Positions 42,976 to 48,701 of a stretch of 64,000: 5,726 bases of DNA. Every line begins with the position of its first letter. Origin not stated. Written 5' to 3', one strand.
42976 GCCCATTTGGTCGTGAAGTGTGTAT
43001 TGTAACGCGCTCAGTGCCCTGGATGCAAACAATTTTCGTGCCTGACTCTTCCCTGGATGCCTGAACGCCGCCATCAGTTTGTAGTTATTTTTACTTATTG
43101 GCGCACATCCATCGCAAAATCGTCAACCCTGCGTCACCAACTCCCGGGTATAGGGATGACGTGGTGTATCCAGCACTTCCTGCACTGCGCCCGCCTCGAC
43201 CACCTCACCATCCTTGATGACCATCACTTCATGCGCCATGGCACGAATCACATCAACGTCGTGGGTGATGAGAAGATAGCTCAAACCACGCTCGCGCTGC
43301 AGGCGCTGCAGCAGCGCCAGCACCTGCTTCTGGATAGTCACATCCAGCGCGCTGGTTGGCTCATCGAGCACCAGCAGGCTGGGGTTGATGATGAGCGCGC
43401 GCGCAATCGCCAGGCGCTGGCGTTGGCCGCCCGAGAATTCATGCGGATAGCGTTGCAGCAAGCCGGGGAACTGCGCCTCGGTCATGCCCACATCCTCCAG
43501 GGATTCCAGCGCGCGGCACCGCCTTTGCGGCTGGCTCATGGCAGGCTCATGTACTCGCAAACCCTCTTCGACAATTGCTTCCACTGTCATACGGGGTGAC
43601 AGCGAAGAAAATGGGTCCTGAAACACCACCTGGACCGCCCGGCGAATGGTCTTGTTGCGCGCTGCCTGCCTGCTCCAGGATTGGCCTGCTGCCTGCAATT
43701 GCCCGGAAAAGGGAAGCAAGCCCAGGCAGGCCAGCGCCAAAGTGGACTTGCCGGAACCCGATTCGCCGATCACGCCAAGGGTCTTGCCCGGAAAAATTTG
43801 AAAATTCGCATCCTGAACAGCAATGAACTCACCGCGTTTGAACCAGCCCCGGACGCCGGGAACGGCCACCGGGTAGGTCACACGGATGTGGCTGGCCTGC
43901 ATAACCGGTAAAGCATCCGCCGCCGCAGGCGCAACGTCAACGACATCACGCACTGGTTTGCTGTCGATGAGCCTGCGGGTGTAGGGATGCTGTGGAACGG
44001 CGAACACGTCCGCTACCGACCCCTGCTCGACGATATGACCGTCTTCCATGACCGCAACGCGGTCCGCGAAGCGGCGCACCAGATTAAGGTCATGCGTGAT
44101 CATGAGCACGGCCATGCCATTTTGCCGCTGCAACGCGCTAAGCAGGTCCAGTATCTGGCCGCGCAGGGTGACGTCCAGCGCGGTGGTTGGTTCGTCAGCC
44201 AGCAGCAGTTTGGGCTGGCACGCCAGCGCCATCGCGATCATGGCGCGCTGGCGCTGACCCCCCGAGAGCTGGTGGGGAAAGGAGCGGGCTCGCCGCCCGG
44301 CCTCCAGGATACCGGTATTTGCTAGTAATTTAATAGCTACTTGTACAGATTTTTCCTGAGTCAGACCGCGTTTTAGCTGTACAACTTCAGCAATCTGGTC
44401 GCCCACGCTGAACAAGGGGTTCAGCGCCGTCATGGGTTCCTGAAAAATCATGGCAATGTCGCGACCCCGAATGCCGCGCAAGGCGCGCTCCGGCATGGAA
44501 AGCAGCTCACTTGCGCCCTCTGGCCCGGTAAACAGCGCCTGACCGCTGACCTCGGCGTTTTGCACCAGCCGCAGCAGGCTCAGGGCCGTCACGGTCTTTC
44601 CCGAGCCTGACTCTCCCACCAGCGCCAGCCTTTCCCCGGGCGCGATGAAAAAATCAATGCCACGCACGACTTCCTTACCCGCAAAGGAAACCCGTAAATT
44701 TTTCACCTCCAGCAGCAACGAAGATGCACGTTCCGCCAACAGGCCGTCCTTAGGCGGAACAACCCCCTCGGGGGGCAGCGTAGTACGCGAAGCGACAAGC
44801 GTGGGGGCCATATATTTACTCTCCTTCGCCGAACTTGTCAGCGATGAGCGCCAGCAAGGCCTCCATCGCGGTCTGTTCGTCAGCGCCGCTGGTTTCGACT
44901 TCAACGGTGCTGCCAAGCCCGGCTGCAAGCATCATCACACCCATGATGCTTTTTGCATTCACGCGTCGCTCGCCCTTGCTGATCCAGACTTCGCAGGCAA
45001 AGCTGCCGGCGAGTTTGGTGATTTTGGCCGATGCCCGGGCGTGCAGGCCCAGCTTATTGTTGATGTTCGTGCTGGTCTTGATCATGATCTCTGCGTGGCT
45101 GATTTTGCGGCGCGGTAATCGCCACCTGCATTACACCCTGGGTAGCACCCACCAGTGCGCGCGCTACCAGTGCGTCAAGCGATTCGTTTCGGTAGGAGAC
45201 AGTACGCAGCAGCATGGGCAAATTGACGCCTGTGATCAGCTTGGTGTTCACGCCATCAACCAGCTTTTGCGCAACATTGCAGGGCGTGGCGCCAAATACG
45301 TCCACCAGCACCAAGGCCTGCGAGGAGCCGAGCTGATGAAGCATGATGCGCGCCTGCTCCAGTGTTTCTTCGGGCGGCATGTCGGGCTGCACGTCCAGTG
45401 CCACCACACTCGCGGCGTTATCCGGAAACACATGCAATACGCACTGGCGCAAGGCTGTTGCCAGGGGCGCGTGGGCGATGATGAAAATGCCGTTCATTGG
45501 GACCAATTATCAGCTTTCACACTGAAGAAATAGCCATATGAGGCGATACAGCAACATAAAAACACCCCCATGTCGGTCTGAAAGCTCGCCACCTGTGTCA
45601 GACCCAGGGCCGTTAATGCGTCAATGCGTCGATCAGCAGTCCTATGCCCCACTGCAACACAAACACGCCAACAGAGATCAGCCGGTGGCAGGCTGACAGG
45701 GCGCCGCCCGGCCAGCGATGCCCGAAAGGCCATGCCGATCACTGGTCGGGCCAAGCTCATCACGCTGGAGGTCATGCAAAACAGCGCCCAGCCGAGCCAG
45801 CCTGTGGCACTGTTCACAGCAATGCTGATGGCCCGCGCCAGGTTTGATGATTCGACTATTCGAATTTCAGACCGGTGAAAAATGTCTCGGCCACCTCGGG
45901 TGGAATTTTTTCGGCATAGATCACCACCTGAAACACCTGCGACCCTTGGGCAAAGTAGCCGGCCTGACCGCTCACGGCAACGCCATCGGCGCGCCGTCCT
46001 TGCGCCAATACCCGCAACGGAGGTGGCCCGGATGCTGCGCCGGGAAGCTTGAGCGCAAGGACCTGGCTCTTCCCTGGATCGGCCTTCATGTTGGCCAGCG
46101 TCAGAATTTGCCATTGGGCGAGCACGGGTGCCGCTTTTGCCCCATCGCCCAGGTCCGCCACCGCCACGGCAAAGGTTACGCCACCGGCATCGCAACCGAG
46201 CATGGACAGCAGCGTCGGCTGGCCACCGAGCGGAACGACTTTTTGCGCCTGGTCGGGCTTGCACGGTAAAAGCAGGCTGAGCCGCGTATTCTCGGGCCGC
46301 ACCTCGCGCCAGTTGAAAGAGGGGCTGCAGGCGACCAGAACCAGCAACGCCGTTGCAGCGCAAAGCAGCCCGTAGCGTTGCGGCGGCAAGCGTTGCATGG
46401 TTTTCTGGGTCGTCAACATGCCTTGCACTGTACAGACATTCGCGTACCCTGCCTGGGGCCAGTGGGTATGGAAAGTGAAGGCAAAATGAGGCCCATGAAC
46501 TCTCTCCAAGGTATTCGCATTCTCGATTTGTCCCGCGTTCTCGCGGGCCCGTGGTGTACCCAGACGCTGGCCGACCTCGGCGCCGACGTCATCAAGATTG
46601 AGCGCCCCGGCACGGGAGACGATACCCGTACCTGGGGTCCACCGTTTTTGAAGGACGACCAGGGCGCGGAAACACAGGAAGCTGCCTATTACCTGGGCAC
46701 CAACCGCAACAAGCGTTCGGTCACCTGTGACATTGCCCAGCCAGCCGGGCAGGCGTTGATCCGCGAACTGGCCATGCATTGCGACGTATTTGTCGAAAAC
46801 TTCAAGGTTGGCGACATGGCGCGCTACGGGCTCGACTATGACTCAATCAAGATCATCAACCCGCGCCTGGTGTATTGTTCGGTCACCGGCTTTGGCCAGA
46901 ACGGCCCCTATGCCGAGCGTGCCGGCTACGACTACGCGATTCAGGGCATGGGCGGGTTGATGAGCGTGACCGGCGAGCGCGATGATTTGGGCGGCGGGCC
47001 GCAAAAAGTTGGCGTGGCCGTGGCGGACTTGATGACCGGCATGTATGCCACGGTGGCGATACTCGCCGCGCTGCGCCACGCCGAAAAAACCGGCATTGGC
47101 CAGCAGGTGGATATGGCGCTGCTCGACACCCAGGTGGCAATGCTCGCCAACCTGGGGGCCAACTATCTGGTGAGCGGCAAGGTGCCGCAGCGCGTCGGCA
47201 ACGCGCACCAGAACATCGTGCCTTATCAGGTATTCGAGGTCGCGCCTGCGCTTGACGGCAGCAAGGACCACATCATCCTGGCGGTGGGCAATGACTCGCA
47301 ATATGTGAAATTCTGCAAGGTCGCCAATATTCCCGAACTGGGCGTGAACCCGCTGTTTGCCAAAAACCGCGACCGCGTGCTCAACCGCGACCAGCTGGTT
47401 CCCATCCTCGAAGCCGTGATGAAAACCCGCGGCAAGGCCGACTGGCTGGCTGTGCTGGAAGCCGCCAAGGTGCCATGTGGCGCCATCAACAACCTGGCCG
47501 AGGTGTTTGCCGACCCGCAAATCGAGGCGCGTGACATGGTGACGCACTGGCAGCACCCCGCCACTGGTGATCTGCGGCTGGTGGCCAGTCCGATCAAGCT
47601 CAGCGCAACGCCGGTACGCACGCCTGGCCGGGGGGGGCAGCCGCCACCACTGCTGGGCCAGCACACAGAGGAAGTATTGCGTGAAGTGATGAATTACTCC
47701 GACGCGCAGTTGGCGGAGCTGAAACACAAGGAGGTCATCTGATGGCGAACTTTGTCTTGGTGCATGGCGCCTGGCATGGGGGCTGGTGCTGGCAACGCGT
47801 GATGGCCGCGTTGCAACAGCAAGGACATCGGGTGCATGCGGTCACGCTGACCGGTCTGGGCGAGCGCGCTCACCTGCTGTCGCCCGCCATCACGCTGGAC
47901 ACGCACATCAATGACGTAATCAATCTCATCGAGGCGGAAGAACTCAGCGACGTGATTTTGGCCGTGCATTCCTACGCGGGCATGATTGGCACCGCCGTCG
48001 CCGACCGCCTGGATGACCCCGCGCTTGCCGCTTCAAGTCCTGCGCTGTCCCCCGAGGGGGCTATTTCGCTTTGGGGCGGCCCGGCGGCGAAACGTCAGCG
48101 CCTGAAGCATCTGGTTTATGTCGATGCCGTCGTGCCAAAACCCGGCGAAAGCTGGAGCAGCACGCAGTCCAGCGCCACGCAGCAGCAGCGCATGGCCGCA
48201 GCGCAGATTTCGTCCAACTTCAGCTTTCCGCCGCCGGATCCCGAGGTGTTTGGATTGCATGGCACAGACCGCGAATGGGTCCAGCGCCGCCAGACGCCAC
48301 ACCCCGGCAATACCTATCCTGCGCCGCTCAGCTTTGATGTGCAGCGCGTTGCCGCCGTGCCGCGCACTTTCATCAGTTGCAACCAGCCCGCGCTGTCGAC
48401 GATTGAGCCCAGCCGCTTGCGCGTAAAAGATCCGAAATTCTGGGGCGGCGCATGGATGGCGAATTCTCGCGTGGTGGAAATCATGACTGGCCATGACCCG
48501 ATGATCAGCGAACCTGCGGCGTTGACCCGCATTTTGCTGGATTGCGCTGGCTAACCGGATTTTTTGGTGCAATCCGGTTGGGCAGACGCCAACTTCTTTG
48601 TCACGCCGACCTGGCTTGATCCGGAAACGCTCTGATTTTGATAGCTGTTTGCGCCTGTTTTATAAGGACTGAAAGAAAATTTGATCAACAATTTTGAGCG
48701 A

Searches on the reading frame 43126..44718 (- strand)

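Call 70: search_protein_families(library=pfam, proteins=[window:43126-44718:-], max_evalue=0.00001)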
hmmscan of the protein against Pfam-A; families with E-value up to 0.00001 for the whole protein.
window:43126-44718:- (531 aa): 4 families
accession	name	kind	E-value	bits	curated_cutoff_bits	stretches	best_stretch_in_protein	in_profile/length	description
PF00005.33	ABC_tran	-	2.9e-56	190.3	25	2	302-456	2-137/137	ABC transporter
PF13304.12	AAA_21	-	1.5e-14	55.2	27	1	400-488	220-300/304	AAA domain, putative AbiEii toxin, Type IV TA system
PF02463.25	SMC_N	-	4.4e-11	43.1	40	0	130-224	135-212/220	RecF/RecN/SMC N terminal domain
PF08352.17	oligo_HPY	-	4.6e-11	43.4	27.1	0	230-258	1-29/65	Oligopeptide/dipeptide transporter, C-terminal region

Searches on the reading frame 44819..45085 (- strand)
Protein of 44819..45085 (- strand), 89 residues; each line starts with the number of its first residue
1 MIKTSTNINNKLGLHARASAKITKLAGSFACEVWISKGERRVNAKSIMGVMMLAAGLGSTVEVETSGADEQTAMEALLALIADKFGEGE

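Call 70: search_protein_families(library=pfam, proteins=[window:44819-45085:-], max_evalue=0.00001)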
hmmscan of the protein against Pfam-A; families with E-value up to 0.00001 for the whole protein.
window:44819-45085:- (89 aa): 1 family
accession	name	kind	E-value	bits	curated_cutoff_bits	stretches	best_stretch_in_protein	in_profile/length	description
PF00381.24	PTS-HPr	-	4.3e-29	100.8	23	1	4-82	3-80/81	PTS HPr component phosphorylation site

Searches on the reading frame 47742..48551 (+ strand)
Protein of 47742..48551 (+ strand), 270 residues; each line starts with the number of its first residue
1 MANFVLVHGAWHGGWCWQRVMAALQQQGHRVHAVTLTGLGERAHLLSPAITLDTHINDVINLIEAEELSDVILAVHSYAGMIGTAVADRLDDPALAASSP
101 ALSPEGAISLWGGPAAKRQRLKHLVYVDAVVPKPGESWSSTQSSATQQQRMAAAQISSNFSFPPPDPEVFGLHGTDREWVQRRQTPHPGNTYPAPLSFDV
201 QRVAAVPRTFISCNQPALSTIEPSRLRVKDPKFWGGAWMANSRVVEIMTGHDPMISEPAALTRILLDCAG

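Call 24: find_homologous_proteins(query=window:47742-48551:+, max_evalue=1e-20)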
Query window:47742-48551:+ (270 aa): 7961 proteins with E <= 1e-20 among 8000 candidates; the best 120 are listed.
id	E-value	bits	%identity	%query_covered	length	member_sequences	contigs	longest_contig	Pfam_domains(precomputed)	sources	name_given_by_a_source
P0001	2.8e-180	616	100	100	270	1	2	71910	PF12697.14,PF00561.27,PF12146.16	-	-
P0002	1.6e-147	508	81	100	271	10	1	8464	PF12697.14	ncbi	-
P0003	7.5e-145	500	83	100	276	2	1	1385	PF12697.14,PF00561.27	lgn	-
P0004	1.2e-140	486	79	100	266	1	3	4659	PF12697.14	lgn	-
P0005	7.5e-140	483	77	100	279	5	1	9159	PF12697.14,PF00561.27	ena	-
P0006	1.2e-136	473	80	100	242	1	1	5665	PF12697.14,PF00561.27,PF12146.16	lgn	-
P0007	1.3e-135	469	75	99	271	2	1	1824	PF12697.14,PF00561.27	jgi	-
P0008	1.7e-133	462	79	100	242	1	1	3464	PF12697.14,PF00561.27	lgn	-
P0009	2.5e-133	462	78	100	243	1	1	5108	PF12697.14,PF00561.27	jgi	-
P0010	3.0e-133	462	77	99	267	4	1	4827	PF12697.14,PF00561.27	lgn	-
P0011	3.3e-133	461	79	100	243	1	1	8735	PF12697.14,PF00561.27,PF12146.16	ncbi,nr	ncbi:MAG: alpha/beta hydrolase [Polaromonas sp.]|nr:alpha/beta hydrolase [Polaromonas sp.]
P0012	6.3e-133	460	78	100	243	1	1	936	PF12697.14,PF00561.27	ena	-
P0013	1.3e-132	459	77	100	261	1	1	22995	PF12697.14,PF00561.27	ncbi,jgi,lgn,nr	ncbi:MAG: alpha/beta hydrolase [Polaromonas sp.]|jgi:pimeloyl-ACP methyl ester carboxylesterase|nr:a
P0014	4.3e-132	458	78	100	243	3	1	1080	PF12697.14,PF00561.27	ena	-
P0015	1.1e-131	456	78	100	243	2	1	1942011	PF12697.14,PF00561.27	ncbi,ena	-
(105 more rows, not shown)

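Call 27: find_encoding_contigs(protein=P0006, flank=1500, max_places=2)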
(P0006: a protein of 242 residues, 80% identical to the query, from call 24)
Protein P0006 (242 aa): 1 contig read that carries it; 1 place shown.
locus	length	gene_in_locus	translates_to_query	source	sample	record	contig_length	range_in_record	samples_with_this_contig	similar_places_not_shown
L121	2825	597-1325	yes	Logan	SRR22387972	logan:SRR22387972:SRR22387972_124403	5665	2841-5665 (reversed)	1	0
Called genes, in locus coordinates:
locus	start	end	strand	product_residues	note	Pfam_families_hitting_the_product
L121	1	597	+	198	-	?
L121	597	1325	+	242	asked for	PF00561:Abhydrolase_1, PF12146:Hydrolase_4 (weak), PF12697:Abhydrolase_6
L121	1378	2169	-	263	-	PF23023:Anti-Pycsar_Apyc1, PF00753:Lactamase_B, PF12706:Lactamase_B_2, PF02112:PDEase_II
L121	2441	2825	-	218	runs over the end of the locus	PF16697:Yop-YscD_cpl, PF00498:FHA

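Call 28: find_encoding_contigs(protein=P0002, flank=1500, max_places=2)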
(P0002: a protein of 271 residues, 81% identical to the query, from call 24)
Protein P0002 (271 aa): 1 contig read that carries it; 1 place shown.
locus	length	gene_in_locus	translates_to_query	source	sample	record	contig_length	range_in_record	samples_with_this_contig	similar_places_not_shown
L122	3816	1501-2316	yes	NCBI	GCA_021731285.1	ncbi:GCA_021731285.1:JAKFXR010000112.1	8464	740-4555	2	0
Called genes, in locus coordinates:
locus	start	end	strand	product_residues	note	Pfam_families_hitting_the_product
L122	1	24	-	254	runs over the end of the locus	?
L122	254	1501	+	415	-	PF02515:CoA_transf_3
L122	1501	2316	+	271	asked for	PF12697:Abhydrolase_6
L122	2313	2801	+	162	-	PF13098:Thioredoxin_2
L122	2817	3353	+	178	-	PF04229:GrpB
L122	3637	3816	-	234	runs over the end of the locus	PF13852:DUF4197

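Call 74: predict_structure(alignment_id=A2)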
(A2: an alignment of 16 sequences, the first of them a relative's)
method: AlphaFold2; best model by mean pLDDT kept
length: 270 residues; sequences in the alignment: 16
mean_pLDDT: 60.3   pTM: 0.67
mean pLDDT of the five models: 60.3, 60.2, 58.3, 58.0, 52.7
residues with pLDDT >= 90: 29; 70-90: 72; 50-70: 59; < 50: 110
segments of 3 or more residues with pLDDT < 50: 10-13, 37-47, 95-118, 132-154, 156-173, 175-195, 216-223
pLDDT, mean of each block of 10 residues (from residue 1): 81 65 92 61 43 73 85 77 75 49 34 44 79 43 39 42 36 43 35 51 79 55 52 54 74 73 92
secondary structure, 60 per line:
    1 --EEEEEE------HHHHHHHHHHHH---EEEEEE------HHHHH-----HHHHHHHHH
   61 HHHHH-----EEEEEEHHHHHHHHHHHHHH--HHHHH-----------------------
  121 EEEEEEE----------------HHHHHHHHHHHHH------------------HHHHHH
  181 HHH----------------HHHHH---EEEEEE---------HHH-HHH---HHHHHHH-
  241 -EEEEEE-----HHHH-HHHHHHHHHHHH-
elements in order: E3-8 H15-26 E30-35 H42-46 H52-65 E71-76 H77-90 H93-97 E121-127 H144-156 H175-183 H200-204 E208-213 H233-239 E242-247 H253-256 H258-269
